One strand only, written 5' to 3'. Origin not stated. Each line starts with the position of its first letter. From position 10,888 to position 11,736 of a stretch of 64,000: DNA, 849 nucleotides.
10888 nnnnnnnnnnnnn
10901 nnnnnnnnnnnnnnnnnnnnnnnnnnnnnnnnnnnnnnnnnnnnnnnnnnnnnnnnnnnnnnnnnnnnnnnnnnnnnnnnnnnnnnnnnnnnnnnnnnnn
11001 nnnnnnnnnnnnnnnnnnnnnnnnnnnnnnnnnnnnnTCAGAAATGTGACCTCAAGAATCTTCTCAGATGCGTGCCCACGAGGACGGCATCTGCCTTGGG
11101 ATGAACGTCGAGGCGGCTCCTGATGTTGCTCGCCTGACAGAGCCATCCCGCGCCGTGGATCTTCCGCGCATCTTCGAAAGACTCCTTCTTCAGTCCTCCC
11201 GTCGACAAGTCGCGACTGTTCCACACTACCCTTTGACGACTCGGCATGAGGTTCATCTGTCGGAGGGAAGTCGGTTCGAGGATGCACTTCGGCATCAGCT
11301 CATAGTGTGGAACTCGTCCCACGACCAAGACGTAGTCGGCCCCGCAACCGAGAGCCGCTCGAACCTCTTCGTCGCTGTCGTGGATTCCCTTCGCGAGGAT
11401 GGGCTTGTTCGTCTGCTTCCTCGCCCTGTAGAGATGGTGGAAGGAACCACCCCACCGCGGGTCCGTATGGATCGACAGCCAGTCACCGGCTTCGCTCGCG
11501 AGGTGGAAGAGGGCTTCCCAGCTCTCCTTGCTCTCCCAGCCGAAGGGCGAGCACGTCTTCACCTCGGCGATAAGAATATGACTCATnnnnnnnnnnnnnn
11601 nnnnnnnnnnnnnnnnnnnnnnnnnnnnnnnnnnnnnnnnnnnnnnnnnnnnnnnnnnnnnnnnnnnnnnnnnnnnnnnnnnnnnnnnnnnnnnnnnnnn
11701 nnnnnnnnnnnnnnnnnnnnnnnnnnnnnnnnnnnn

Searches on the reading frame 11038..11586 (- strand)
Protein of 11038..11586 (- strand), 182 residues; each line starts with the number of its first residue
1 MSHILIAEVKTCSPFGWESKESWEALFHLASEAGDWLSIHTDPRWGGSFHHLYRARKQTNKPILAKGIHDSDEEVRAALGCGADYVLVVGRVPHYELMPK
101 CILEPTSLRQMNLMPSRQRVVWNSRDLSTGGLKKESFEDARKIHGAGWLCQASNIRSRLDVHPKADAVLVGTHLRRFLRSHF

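Call 4: search_protein_families(library=pfam, proteins=[window:11038-11586:-], max_evalue=10)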
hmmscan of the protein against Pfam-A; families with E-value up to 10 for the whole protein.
window:11038-11586:- (182 aa): 3 families
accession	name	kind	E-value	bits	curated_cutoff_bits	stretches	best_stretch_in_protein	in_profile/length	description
PF00218.27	IGPS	-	8.3e-08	32.2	27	1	5-99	50-148/254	Indole-3-glycerol phosphate synthase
PF01070.24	FMN_dh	-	0.029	13.9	24.9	1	32-88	192-245/350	FMN-dependent dehydrogenase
PF04309.18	G3P_antiterm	-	0.16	11.8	27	1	54-86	133-165/173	Glycerol-3-phosphate responsive antiterminator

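Call 5: search_protein_families(library=phrogs, proteins=[window:11038-11586:-], max_evalue=1)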
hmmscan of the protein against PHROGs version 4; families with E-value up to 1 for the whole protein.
window:11038-11586:- (182 aa): 0 families

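Call 6: search_protein_families(library=ncbifam, proteins=[window:11038-11586:-], max_evalue=10)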
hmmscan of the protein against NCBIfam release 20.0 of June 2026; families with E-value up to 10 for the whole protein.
window:11038-11586:- (182 aa): 14 families
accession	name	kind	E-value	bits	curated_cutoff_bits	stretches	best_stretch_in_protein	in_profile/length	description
NF001374.0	PRK00278.2-1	equivalog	1.8e-09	37.3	258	1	5-95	48-140/249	indole-3-glycerol phosphate synthase TrpC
NF001376.0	PRK00278.2-3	equivalog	1.8e-06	27.6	284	1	5-92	46-137/255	indole-3-glycerol phosphate synthase TrpC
NF001378.0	PRK00278.2-5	equivalog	2.2e-05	23.8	360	1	5-92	54-145/263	indole-3-glycerol phosphate synthase TrpC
NF001377.0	PRK00278.2-4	equivalog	5.8e-05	22.4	260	1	5-91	51-141/259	indole-3-glycerol phosphate synthase TrpC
NF001371.0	PRK00278.1-3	equivalog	0.00029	20.3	307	1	5-89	47-135/255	indole-3-glycerol phosphate synthase TrpC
NF041303.1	Indglycph_syn_Halo_TrpC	equivalog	0.0011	18.3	380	1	5-92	49-136/250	indole-3-glycerol phosphate synthase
NF006945.0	PRK09427.1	equivalog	0.003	16.2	380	1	6-89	56-142/461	bifunctional indole-3-glycerol-phosphate synthase TrpC/phosphoribosylanthranilate isomerase TrpF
NF001375.0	PRK00278.2-2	equivalog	0.0044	16.4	360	1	5-92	42-133/255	indole-3-glycerol phosphate synthase TrpC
NF001370.0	PRK00278.1-2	equivalog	0.0045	16.2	348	1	5-89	56-144/266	indole-3-glycerol phosphate synthase TrpC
NF001372.0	PRK00278.1-4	subfamily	0.0046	16.1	370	1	5-89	81-169/295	indole-3-glycerol phosphate synthase TrpC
NF001369.0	PRK00278.1-1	equivalog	0.0091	15.1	329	1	6-89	54-141/271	indole-3-glycerol phosphate synthase TrpC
NF001373.0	PRK00278.1-6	equivalog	0.05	12.8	317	1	5-89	56-144/263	indole-3-glycerol phosphate synthase TrpC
NF010386.0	PRK13813.1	equivalog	0.092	12.3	208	1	54-91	156-194/216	orotidine 5'-phosphate decarboxylase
NF002231.0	PRK01130.1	subfamily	0.19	10.7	189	1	49-96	170-217/230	putative N-acetylmannosamine-6-phosphate 2-epimerase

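Call 10: search_dna_similar(query=window:11038-11586:-, collection=phages, mode=protein, max_rows=25, max_evalue=0.001)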
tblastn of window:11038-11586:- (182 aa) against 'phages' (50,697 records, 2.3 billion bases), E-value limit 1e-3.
No match.

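Call 17: search_solved_structures(query=window:11038-11586:-, max_evalue=10, show_alignments=3)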
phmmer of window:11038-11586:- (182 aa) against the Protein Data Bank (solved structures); distinct sequences matched with E-value up to 10: 18.
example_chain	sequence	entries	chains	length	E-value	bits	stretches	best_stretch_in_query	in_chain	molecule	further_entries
1j5t_A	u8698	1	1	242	1.4e-06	31.3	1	5-101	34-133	INDOLE-3-GLYCEROL PHOSPHATE SYNTHASE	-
1i4n_A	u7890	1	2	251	1.6e-06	31.1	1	5-101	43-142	INDOLE-3-GLYCEROL PHOSPHATE SYNTHASE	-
6bma_A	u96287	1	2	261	0.00019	24.3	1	5-98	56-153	Indole-3-glycerol phosphate synthase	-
2c3z_A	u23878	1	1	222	0.056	16.2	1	5-93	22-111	INDOLE-3-GLYCEROL PHOSPHATE SYNTHASE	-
1vc4_A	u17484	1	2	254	0.059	16.2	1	5-176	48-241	Indole-3-Glycerol Phosphate Synthase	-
1a53_A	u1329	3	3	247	0.062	16.1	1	5-93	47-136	INDOLE-3-GLYCEROLPHOSPHATE SYNTHASE | INDOLE-3-GLYCEROL PHOSPHATE SYNTHASE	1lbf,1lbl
1igs_A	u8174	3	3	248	0.062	16.1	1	5-93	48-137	INDOLE-3-GLYCEROLPHOSPHATE SYNTHASE | INDOLE-3-GLYCEROL PHOSPHATE SYNTHASE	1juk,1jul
7etx_A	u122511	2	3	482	0.29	13.9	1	26-89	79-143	Tryptophan biosynthesis protein TrpCF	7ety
7fh0_A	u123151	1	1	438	0.33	13.7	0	36-62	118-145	Spike protein S1,Spike protein S1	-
5k7j_A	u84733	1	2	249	0.73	12.6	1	5-92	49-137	Indole-3-glycerol phosphate synthase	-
2cz5_A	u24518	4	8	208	0.9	12.3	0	55-93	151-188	Orotidine 5'-phosphate decarboxylase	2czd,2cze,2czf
9kow_E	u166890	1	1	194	1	12.1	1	36-62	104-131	RaTG13 RBD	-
9kos_E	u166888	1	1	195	1.1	12.1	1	36-62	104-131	RaTG13 RBD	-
9jr4_E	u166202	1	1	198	1.1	12.1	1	36-62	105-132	Spike glycoprotein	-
8z9i_O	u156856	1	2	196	1.1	12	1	36-62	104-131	RaTG13 Spike glycoprotein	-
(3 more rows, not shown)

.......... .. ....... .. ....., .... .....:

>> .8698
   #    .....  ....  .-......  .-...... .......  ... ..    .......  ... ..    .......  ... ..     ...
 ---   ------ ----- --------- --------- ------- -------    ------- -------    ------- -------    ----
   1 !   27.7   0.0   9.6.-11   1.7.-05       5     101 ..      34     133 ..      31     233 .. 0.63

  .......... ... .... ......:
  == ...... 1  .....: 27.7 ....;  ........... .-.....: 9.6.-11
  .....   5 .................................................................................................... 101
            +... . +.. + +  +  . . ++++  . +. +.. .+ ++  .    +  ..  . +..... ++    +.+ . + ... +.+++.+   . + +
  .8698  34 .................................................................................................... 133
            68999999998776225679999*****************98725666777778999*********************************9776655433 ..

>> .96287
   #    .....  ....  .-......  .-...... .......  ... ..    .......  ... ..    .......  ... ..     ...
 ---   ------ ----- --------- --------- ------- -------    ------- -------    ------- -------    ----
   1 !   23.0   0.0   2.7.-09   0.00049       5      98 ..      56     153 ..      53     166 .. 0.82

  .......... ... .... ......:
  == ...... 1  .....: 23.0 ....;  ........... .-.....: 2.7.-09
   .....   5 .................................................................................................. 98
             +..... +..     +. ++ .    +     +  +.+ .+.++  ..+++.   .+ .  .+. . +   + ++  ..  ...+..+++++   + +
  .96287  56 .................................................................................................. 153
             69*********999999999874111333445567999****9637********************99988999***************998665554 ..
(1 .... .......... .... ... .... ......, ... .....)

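Call 24: find_homologous_proteins(query=window:11038-11586:-, max_evalue=0.001)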
Query window:11038-11586:- (182 aa): 1163 proteins with E <= 0.001 among 1466 candidates; the best 120 are listed.
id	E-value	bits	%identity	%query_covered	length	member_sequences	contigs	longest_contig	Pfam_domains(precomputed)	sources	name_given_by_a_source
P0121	2.5e-107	375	86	100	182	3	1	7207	PF00218.28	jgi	jgi:indole-3-glycerol phosphate synthase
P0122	2.9e-99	348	80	99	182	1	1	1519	PF00218.28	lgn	-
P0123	3.5e-97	341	79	99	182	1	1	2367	PF00218.28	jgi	jgi:indole-3-glycerol phosphate synthase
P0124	3.8e-96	338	78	99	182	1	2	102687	PF00218.28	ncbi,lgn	-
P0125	1.8e-95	336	79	99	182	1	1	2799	PF00218.28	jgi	jgi:indole-3-glycerol phosphate synthase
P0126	2.0e-89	316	75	99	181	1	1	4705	PF00218.28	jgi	jgi:hypothetical protein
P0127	1.1e-70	255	63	99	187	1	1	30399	PF00218.28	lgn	-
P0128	4.8e-66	240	64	97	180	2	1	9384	PF00218.28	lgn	-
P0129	7.4e-66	239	65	96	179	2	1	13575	PF00218.28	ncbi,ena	-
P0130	1.1e-65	239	63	97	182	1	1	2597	PF00218.28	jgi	jgi:indole-3-glycerol phosphate synthase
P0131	2.7e-65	237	62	97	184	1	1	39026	PF00218.28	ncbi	-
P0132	9.5e-65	236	61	97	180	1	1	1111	PF00218.28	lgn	-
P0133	1.2e-64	235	62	97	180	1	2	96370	PF00218.28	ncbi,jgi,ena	ncbi:MAG TPA: hypothetical protein VIH90_04895 [Candidatus Saccharimonadales bacterium]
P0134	2.5e-64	234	62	98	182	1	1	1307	PF00218.28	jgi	jgi:indole-3-glycerol phosphate synthase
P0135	3.4e-64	234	64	97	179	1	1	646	-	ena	-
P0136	3.4e-64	234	62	95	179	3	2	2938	PF00218.28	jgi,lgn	-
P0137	5.5e-64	233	61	95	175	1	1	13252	PF00218.28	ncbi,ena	-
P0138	8.2e-64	233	61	98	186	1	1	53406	PF00218.28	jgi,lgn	jgi:indole-3-glycerol phosphate synthase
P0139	8.7e-64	233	58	98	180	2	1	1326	PF00218.28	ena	-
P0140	1.2e-63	232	61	97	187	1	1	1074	PF00218.28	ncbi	-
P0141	1.4e-63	232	62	97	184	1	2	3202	PF00218.28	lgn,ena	-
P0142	1.9e-63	231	60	97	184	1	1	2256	PF00218.28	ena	-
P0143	2.1e-63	231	62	97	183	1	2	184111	PF00218.28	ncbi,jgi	jgi:indole-3-glycerol phosphate synthase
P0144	2.9e-63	231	62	96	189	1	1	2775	PF00218.28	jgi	jgi:indole-3-glycerol phosphate synthase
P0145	3.6e-63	231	59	98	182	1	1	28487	PF00218.28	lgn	-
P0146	5.5e-63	230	59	98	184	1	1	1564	PF00218.28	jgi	jgi:indole-3-glycerol phosphate synthase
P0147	7.3e-63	230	60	98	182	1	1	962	PF00218.28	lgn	-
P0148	7.6e-63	229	61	97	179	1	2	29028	PF00218.28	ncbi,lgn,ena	-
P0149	9.2e-63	229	60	96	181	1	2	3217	PF00218.28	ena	-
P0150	9.2e-63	229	60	97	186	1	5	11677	PF00218.28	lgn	-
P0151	9.8e-63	229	60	97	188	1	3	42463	PF00218.28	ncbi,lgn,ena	-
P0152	1.2e-62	229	60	97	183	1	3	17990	PF00218.28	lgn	-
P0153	1.3e-62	229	60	97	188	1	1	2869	PF00218.28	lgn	-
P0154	1.4e-62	229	61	98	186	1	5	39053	PF00218.28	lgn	-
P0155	1.5e-62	229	59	97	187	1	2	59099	PF00218.28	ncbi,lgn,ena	-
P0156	1.6e-62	228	61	95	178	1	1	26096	PF00218.28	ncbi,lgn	-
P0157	1.6e-62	228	58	97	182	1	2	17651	PF00218.28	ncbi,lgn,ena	-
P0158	1.7e-62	228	59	97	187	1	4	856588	PF00218.28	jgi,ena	-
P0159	1.8e-62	228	59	96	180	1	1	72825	PF00218.28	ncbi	-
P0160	1.9e-62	228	61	97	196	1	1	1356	PF00218.28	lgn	-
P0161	2.0e-62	228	60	96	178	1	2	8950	PF00218.28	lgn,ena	-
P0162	2.2e-62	228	60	97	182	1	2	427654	PF00218.28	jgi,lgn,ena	-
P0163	2.2e-62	228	60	96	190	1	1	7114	PF00218.28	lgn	-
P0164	2.2e-62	228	61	97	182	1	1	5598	PF00218.28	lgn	-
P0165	2.5e-62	228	58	98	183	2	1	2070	PF00218.28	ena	-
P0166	2.5e-62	228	61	97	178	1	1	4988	PF01070.25,PF00218.28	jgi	jgi:indole-3-glycerol phosphate synthase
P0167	2.5e-62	228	60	97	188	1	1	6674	PF00218.28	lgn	-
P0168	2.7e-62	228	58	98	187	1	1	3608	PF00218.28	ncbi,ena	-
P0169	2.9e-62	228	59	97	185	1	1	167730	PF00218.28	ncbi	-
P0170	2.9e-62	228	59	98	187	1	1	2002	PF00218.28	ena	-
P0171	3.1e-62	228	59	97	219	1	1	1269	PF00218.28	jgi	jgi:indole-3-glycerol phosphate synthase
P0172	3.1e-62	227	61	97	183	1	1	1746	PF00218.28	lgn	-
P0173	3.2e-62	227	57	98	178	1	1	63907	PF00218.28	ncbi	-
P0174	3.4e-62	227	59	98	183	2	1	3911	PF00218.28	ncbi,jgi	jgi:indole-3-glycerol phosphate synthase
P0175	3.5e-62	227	59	97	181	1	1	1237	PF00218.28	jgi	-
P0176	3.8e-62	227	59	97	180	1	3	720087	PF00218.28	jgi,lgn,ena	-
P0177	4.0e-62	227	59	97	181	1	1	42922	PF00218.28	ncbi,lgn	-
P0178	4.0e-62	227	63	96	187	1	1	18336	PF00218.28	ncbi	-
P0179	4.0e-62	227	58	97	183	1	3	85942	PF00218.28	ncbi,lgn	-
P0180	4.0e-62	227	57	97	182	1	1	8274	PF00218.28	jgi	jgi:indole-3-glycerol phosphate synthase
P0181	4.1e-62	227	58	99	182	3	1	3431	PF00218.28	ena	-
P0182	4.6e-62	227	59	97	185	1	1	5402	PF00218.28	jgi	jgi:indole-3-glycerol phosphate synthase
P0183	5.1e-62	227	61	96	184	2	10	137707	PF00218.28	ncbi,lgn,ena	-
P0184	5.3e-62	227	58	97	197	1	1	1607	PF00218.28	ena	-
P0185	5.6e-62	227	61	95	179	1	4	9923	PF00218.28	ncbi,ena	-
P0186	5.6e-62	227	61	97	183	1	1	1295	PF00218.28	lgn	-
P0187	6.2e-62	227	58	97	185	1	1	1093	PF00218.28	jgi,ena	-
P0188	6.3e-62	227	58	96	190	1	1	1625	PF00218.28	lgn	-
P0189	6.4e-62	226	61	97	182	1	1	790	PF00218.28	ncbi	-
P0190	6.4e-62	226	59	97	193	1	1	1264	PF00218.28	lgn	-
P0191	6.8e-62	226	61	97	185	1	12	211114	PF00218.28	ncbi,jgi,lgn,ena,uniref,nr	ncbi:MAG: hypothetical protein A2664_03805 [Candidatus Taylorbacteria bacterium RIFCSPHIGHO2_01_FULL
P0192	6.8e-62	226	61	97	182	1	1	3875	PF00218.28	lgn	-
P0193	7.2e-62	226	61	97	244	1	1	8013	PF00218.28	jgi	jgi:indole-3-glycerol phosphate synthase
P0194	7.5e-62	226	59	97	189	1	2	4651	PF00218.28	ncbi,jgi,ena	-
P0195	7.6e-62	226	58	95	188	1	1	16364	PF00218.28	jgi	jgi:indole-3-glycerol phosphate synthase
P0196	8.1e-62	226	60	97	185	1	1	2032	PF00218.28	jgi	jgi:hypothetical protein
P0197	8.3e-62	226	59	97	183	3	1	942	PF00218.28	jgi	jgi:indole-3-glycerol phosphate synthase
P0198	8.6e-62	226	59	97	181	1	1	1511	PF00218.28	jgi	jgi:indole-3-glycerol phosphate synthase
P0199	8.8e-62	226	59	97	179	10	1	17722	PF00218.28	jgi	jgi:indole-3-glycerol phosphate synthase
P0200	9.6e-62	226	60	94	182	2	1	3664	PF00218.28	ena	-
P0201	1.1e-61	226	60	95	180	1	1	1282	PF00218.28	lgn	-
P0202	1.2e-61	226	57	98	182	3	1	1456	PF00218.28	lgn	-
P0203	1.2e-61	226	58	97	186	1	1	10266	PF00218.28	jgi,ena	-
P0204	1.2e-61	226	60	93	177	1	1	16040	PF00218.28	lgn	-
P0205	1.3e-61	226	59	96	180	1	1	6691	PF00218.28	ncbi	-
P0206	1.3e-61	225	58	97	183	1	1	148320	PF00218.28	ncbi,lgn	ncbi:MAG: hypothetical protein V4664_02445 [Patescibacteria group bacterium]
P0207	1.4e-61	225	60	97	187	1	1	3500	PF00218.28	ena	-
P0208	1.4e-61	225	60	95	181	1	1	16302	PF00218.28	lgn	-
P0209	1.4e-61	225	62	93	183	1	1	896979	PF00218.28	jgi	jgi:indole-3-glycerol phosphate synthase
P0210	1.5e-61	225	63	97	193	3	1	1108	PF00218.28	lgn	-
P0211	1.5e-61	225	58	97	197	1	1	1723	PF00218.28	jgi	jgi:indole-3-glycerol phosphate synthase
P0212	1.5e-61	225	60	95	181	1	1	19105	PF00218.28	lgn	-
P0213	1.7e-61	225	57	97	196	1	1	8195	PF00218.28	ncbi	-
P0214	1.8e-61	225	59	97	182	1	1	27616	PF00218.28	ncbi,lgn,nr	ncbi:MAG: hypothetical protein Q7R93_00025 [bacterium]|nr:hypothetical protein [bacterium]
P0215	2.0e-61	225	60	97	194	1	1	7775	PF00218.28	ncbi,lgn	-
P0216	2.0e-61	225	58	95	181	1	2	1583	PF00218.28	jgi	jgi:indole-3-glycerol phosphate synthase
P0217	2.2e-61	225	60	98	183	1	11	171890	PF00218.28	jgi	jgi:indole-3-glycerol phosphate synthase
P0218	2.4e-61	225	59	97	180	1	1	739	PF00218.28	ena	-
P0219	2.4e-61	225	58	97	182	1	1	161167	PF00218.28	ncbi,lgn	-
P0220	2.4e-61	225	59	95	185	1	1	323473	PF00218.28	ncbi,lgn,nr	ncbi:hypothetical protein H6503_04780 [Candidatus Woesearchaeota archaeon]|nr:hypothetical protein [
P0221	2.5e-61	225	60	95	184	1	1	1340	PF00218.28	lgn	-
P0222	2.6e-61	225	56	97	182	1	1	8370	PF00218.28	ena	-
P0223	2.6e-61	224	61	97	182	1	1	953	PF00218.28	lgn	-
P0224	2.9e-61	224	60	97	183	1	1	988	PF00218.28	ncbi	-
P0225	2.9e-61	224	60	97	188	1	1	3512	PF00218.28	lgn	-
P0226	2.9e-61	224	60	95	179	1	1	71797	PF00218.28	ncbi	-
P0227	3.1e-61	224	60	97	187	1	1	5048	PF00218.28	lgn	-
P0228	3.2e-61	224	57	97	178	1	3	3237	PF00218.28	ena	-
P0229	3.2e-61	224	57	99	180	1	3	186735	PF00218.28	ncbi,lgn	-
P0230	3.4e-61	224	57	96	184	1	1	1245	PF00218.28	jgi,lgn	jgi:indole-3-glycerol phosphate synthase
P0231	3.6e-61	224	59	97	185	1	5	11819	PF00218.28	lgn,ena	-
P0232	4.1e-61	224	58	97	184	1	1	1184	PF00218.28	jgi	jgi:indole-3-glycerol phosphate synthase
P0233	4.2e-61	224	59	95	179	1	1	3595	PF00218.28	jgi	jgi:indole-3-glycerol phosphate synthase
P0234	4.3e-61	224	57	97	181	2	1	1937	PF00218.28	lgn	-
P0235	4.3e-61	224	58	97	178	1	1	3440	PF00218.28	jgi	jgi:indole-3-glycerol phosphate synthase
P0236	4.4e-61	224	59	97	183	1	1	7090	PF00218.28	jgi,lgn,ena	jgi:indole-3-glycerol phosphate synthase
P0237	4.9e-61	224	56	95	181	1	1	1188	PF00218.28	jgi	jgi:indole-3-glycerol phosphate synthase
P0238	5.1e-61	224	59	97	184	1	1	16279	PF00218.28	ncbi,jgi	jgi:indole-3-glycerol phosphate synthase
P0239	5.3e-61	223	58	97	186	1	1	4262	PF00218.28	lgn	-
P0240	5.5e-61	223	59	97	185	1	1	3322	PF00218.28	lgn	-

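Call 25: find_encoding_contigs(protein=P0124, flank=10000, max_places=2)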
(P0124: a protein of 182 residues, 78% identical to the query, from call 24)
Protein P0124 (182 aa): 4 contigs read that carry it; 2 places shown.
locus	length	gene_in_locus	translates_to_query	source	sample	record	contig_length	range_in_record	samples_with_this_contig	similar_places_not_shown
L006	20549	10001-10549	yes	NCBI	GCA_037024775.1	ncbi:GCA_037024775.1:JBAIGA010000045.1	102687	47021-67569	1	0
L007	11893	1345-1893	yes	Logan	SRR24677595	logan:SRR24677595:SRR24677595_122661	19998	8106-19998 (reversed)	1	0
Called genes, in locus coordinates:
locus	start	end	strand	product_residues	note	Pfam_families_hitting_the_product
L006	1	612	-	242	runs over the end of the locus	PF00293:NUDIX, PF19368:WHD_AraR, PF21906:WHD_NrtR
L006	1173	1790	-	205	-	-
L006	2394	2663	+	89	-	-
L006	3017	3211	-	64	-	PF24623:Phage_zn_bind_8 (weak)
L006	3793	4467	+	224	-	-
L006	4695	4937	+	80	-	-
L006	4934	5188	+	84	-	-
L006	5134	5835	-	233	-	PF10263:SprT-like (faint)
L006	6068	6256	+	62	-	-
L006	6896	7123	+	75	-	-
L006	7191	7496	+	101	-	-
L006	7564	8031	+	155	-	-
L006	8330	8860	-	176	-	-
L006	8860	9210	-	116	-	-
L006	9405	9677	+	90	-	-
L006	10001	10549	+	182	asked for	PF00218:IGPS (weak)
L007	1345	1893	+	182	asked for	PF00218:IGPS (weak)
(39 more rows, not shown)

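Call 26: find_encoding_contigs(protein=P0191, flank=8000, max_places=3)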
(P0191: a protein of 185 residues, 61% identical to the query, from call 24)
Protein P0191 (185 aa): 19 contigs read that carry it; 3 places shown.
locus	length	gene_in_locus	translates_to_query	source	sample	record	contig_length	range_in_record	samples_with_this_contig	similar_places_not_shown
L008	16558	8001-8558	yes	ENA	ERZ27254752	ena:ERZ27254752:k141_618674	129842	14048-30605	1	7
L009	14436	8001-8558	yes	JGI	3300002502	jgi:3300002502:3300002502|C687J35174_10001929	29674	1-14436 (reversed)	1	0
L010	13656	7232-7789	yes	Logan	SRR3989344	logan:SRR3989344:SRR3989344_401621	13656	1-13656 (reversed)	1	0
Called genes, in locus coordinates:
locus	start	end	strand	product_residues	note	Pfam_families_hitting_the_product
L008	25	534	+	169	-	-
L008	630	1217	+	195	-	PF04011:LemA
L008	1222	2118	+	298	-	PF04536:TPM_phosphatase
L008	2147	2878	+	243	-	PF00106:adh_short, PF01370:Epimerase (weak), PF08659:KR, PF13561:adh_short_C2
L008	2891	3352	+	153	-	-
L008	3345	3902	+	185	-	PF08002:DUF1697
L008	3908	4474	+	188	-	-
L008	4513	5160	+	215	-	PF00753:Lactamase_B (faint), PF13483:Lactamase_B_3, PF12706:Lactamase_B_2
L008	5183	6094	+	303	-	PF03721:UDPG_MGDP_dh_N, PF00984:UDPG_MGDP_dh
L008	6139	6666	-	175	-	-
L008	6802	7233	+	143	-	PF01475:FUR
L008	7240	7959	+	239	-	PF02535:Zip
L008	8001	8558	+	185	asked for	PF00218:IGPS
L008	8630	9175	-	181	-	-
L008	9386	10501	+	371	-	PF01180:DHO_dh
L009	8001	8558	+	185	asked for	PF00218:IGPS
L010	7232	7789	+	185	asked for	PF00218:IGPS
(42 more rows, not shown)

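Call 34: find_related_loci(query=A2, collection=viral_contigs, flank=10000)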
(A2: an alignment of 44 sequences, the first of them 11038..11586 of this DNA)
Query A2 (182 aa) in viral_contigs; peptide patterns used: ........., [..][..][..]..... (x = any residue, [..] = any of these).
8 stretches matched a pattern; 2 encode a relative of the query (tblastn E <= 1e-3); 2 distinct loci.
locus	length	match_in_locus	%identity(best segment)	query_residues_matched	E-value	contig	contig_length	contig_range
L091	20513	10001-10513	57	4-177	2e-59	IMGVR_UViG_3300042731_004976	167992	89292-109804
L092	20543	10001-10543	45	4-181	9e-41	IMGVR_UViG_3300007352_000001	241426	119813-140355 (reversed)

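Call 38: predict_structure(alignment_id=A2)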
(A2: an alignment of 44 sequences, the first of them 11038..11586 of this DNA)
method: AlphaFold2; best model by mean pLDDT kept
length: 182 residues; sequences in the alignment: 44
mean_pLDDT: 95.7   pTM: 0.91
mean pLDDT of the five models: 95.7, 95.7, 95.7, 95.6, 95.2
residues with pLDDT >= 90: 172; 70-90: 8; 50-70: 2; < 50: 0
segments of 3 or more residues with pLDDT < 50: none
pLDDT, mean of each block of 10 residues (from residue 1): 92 94 98 98 95 98 96 98 98 97 97 94 93 96 96 95 98 96 71
secondary structure, 60 per line:
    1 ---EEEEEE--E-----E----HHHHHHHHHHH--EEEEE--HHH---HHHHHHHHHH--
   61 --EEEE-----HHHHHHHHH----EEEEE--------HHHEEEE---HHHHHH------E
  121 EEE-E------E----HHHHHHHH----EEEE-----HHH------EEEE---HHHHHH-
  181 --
elements in order: E4-9 H23-33 E36-40 H49-58 E63-66 H72-80 E85-89 E101-104 H108-113 E120-123 H137-144 E149-152 E167-170 H174-179
